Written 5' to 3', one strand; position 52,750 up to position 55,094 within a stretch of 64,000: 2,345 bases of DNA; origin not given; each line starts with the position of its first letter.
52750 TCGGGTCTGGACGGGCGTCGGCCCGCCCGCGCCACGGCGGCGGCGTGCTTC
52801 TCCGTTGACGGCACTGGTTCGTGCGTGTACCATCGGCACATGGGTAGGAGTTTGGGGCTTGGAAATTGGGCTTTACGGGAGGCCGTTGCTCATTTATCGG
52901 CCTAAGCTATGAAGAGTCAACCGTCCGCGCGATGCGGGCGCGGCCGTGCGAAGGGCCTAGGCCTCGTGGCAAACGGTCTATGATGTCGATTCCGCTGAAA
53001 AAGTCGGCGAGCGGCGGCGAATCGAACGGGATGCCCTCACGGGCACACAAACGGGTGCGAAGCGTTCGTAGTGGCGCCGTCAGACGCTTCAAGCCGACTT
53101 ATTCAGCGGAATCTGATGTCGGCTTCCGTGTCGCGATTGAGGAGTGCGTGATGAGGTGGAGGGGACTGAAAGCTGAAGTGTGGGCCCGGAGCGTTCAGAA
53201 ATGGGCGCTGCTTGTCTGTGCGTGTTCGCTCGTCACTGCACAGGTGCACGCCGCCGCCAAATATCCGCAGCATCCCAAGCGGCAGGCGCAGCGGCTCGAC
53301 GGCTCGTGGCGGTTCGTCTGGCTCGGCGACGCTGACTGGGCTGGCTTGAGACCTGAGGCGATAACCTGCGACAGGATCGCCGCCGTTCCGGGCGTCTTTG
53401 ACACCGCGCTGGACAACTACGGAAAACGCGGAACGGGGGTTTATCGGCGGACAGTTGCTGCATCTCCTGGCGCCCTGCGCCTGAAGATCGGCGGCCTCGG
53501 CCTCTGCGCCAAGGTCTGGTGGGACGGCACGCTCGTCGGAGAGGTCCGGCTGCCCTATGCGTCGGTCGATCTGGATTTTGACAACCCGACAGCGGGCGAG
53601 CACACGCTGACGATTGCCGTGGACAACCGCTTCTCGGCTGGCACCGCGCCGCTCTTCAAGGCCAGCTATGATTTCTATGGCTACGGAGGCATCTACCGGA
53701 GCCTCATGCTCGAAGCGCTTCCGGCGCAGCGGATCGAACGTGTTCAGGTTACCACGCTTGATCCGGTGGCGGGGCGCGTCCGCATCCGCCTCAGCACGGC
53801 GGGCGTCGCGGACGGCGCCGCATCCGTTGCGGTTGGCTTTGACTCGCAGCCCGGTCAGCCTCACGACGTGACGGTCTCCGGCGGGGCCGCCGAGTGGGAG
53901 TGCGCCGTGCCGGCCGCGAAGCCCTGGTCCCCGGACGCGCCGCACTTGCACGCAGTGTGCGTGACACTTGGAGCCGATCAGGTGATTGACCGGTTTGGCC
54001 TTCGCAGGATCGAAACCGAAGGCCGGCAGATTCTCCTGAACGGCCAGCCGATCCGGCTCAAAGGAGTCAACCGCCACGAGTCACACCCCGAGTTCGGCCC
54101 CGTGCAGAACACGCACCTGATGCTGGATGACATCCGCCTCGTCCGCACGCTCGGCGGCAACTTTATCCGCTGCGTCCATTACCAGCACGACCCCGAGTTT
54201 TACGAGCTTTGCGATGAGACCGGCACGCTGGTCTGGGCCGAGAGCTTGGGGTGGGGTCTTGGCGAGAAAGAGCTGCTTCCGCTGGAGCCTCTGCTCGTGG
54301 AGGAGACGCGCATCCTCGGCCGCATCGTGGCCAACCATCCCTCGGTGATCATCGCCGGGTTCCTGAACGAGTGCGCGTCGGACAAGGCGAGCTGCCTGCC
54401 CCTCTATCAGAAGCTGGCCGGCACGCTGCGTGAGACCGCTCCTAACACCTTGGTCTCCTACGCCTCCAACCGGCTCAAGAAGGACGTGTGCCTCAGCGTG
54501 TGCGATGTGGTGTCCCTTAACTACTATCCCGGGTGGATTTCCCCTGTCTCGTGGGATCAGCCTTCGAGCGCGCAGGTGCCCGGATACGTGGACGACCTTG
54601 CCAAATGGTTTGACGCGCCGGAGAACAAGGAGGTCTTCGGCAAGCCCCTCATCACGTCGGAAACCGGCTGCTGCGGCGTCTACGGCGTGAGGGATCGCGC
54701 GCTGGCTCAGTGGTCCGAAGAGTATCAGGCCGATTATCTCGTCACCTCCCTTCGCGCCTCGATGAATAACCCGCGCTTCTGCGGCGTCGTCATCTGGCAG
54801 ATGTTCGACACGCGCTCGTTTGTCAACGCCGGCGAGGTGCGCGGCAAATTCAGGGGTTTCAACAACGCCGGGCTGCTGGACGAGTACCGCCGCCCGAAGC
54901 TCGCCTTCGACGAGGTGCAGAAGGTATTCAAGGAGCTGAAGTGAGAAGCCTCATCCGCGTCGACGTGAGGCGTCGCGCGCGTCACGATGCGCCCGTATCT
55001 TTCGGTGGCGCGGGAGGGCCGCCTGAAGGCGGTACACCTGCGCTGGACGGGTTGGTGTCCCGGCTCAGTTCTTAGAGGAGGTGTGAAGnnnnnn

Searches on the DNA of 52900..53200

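Call 66: search_rna_families(source=window, start=52900, end=53200, threshold=evalue, max_evalue=1)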
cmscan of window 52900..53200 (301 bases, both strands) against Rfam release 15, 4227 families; matches with E-value up to 1: 1.
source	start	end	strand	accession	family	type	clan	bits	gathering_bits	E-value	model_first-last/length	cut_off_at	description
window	52913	53012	+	RF01535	TB10Cs5H2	Gene; snRNA; snoRNA; HACA-box;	-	18.7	40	0.12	1-78/78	no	Trypanosomatid snoRNA TB10Cs5H2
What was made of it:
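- On Rfam cis-regulatory or small RNA families: One chance hit at E = 0.12 (call 66).
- Tried and rejected: The copy 2 region at E <= 1 gave one chance snoRNA hit (call 66).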

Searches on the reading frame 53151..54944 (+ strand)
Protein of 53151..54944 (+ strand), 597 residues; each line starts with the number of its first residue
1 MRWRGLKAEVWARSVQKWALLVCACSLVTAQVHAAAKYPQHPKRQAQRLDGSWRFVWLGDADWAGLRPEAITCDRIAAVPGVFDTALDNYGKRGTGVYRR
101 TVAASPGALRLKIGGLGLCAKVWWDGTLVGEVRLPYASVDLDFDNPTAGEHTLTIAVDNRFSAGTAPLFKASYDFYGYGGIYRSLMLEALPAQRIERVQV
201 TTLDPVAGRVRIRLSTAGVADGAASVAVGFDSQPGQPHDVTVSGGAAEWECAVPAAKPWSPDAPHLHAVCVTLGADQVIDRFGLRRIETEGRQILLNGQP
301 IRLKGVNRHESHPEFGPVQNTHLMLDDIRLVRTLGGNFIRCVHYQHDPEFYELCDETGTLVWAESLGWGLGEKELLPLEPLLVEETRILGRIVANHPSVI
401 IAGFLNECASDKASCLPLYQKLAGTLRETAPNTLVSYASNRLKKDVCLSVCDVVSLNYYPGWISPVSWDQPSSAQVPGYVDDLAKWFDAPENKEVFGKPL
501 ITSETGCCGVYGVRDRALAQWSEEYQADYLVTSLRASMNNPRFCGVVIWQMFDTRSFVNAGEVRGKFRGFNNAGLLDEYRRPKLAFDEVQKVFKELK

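Call 31: search_protein_families(library=pfam, proteins=[window:53151-54944:+], max_evalue=0.001)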
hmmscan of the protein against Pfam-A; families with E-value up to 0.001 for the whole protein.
window:53151-54944:+ (597 aa): 3 families
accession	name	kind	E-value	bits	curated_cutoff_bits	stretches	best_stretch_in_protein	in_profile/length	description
PF02836.23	Glyco_hydro_2_C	-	1.9e-26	93.4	21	1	288-596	2-300/302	Glycosyl hydrolases family 2, TIM barrel domain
PF02837.24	Glyco_hydro_2_N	-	3.6e-05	24.2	28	1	92-191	63-169/169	Glycosyl hydrolases family 2, sugar binding domain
PF00703.27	Glyco_hydro_2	-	0.00042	21.5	23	1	196-285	4-109/109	Glycosyl hydrolases family 2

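Call 38: find_encoding_contigs(protein=window:53151-54944:+, flank=3000, max_places=10)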
Protein window:53151-54944:+ (597 aa): 2 contigs read that carry it; 2 places shown.
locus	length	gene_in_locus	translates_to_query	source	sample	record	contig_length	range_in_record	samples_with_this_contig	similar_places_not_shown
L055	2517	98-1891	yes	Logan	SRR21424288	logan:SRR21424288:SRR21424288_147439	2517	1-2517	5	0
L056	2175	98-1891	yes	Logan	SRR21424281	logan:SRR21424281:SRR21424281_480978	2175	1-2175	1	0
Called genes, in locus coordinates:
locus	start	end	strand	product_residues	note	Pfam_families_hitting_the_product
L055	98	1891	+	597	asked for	PF02837:Glyco_hydro_2_N (faint), PF02836:Glyco_hydro_2_C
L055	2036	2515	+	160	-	?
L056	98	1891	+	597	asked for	PF02837:Glyco_hydro_2_N (faint), PF02836:Glyco_hydro_2_C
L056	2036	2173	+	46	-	?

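Call 41: find_homologous_proteins(query=window:53151-54944:+, max_evalue=1e-50)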
Query window:53151-54944:+ (597 aa): 394 proteins with E <= 1e-50 among 8000 candidates; the best 120 are listed.
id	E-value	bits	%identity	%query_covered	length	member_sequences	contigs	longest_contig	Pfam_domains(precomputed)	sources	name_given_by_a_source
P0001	0.0e+0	1406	100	100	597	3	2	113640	PF02837.25,PF02836.24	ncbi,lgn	-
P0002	0.0e+0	1079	80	96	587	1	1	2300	PF02836.24,PF00703.28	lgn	-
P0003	0.0e+0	1014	75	95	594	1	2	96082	PF02837.25,PF02836.24,PF00703.28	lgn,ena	-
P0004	0.0e+0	1011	74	97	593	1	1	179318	PF02837.25,PF02836.24,PF00703.28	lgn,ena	-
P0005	9.1e-294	994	71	98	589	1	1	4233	PF02836.24,PF00703.28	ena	-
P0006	1.4e-291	987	72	96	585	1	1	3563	PF02837.25,PF02836.24,PF00703.28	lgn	-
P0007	4.2e-291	985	73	96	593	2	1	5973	PF02836.24,PF00703.28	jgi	-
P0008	1.9e-287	973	70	97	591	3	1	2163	PF02836.24,PF00703.28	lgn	-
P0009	3.3e-283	959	69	97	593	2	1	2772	PF02836.24,PF00703.28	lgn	-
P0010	1.2e-268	911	69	95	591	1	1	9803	PF02836.24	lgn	-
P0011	2.1e-250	851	65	94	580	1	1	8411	PF02837.25,PF02836.24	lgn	-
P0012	1.3e-248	845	64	95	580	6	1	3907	PF02837.25,PF02836.24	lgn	-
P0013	2.3e-217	741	58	94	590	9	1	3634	PF02837.25,PF02836.24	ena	-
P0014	7.4e-208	710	64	76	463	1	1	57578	PF02836.24,PF00703.28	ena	-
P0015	2.1e-203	695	56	94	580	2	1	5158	PF02837.25,PF02836.24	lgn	-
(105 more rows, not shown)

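Call 42: find_encoding_contigs(protein=P0003, flank=4000, max_places=2)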
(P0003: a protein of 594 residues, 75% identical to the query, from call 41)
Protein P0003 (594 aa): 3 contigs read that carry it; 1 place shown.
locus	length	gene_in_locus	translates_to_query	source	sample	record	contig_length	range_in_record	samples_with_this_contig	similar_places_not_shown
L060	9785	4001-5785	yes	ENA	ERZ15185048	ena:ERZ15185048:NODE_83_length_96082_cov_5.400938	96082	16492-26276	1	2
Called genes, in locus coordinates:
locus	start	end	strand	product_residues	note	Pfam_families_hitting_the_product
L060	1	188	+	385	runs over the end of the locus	PF13377:Peripla_BP_3, PF00165:HTH_AraC (weak), PF12833:HTH_18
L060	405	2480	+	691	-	PF02065:Melibiase, PF16874:Glyco_hydro_36C (weak)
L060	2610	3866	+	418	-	-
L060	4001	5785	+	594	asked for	PF02837:Glyco_hydro_2_N (faint), PF00703:Glyco_hydro_2, PF02836:Glyco_hydro_2_C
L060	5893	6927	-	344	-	PF01261:AP_endonuc_2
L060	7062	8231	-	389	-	PF22177:PBP1_XylR, PF13377:Peripla_BP_3, PF12833:HTH_18, PF00165:HTH_AraC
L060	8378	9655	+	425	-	PF00294:PfkB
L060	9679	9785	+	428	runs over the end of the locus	PF08240:ADH_N, PF00107:ADH_zinc_N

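Call 43: find_encoding_contigs(protein=P0004, flank=4000, max_places=2)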
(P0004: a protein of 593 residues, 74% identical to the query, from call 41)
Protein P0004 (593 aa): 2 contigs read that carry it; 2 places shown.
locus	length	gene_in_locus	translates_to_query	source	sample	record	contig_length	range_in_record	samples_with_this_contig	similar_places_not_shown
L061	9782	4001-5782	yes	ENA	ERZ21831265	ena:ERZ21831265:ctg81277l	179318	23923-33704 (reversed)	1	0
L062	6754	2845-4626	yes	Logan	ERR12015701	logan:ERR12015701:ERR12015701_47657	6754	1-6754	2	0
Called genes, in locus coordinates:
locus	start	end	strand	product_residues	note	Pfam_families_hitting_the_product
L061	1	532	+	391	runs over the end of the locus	PF02746:MR_MLE_N, PF13378:MR_MLE_C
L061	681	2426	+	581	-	PF18952:DUF5696, PF19773:DUF6259, PF12905:Glyco_hydro_101 (weak)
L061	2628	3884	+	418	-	-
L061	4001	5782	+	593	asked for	PF02837:Glyco_hydro_2_N (faint), PF00703:Glyco_hydro_2 (weak), PF02836:Glyco_hydro_2_C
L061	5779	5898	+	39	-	-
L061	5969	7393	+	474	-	PF00150:Cellulase, PF18564:Glyco_hydro_5_C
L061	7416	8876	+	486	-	PF02449:Glyco_hydro_42 (faint)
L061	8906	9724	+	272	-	PF13088:BNR_2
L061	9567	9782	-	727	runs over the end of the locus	PF13240:Zn_Ribbon_1 (weak), PF22819:TcaA_5th (weak)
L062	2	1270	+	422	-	?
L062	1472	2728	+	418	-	-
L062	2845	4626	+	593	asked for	PF02837:Glyco_hydro_2_N (faint), PF00703:Glyco_hydro_2 (weak), PF02836:Glyco_hydro_2_C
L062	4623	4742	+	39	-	-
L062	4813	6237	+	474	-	PF00150:Cellulase, PF18564:Glyco_hydro_5_C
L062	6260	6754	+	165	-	?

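Call 44: find_encoding_contigs(protein=P0002, flank=4000, max_places=2)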
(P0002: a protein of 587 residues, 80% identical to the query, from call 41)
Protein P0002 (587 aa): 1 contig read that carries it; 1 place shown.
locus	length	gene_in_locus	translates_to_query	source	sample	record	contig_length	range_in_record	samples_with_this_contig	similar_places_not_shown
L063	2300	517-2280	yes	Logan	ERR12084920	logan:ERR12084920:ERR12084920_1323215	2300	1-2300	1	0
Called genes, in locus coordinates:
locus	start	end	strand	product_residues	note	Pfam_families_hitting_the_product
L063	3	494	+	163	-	?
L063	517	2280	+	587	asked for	PF00703:Glyco_hydro_2 (weak), PF02836:Glyco_hydro_2_C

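Call 65: list_cluster_members(proteins=[P0001])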
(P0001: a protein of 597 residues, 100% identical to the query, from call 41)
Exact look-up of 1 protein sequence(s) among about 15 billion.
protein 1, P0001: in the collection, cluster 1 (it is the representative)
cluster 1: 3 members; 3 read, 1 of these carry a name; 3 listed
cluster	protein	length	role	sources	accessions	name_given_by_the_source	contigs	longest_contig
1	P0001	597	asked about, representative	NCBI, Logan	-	-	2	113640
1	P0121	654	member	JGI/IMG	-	beta-glucuronidase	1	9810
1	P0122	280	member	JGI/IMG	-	-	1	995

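Call 67: find_encoding_contigs(protein=P0121, flank=4000, max_places=4)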
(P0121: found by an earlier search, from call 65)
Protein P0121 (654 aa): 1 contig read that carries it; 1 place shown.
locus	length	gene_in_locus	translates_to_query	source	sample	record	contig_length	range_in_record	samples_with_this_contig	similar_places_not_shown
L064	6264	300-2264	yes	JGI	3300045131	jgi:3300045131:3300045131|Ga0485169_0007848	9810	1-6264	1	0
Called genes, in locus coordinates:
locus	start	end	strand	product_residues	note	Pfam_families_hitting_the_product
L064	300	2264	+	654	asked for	PF02837:Glyco_hydro_2_N (faint), PF02836:Glyco_hydro_2_C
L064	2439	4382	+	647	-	PF00884:Sulfatase, PF01663:Phosphodiest, PF16347:SGSH_C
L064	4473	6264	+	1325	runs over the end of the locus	PF18582:HZS_alpha, PF03781:FGE-sulfatase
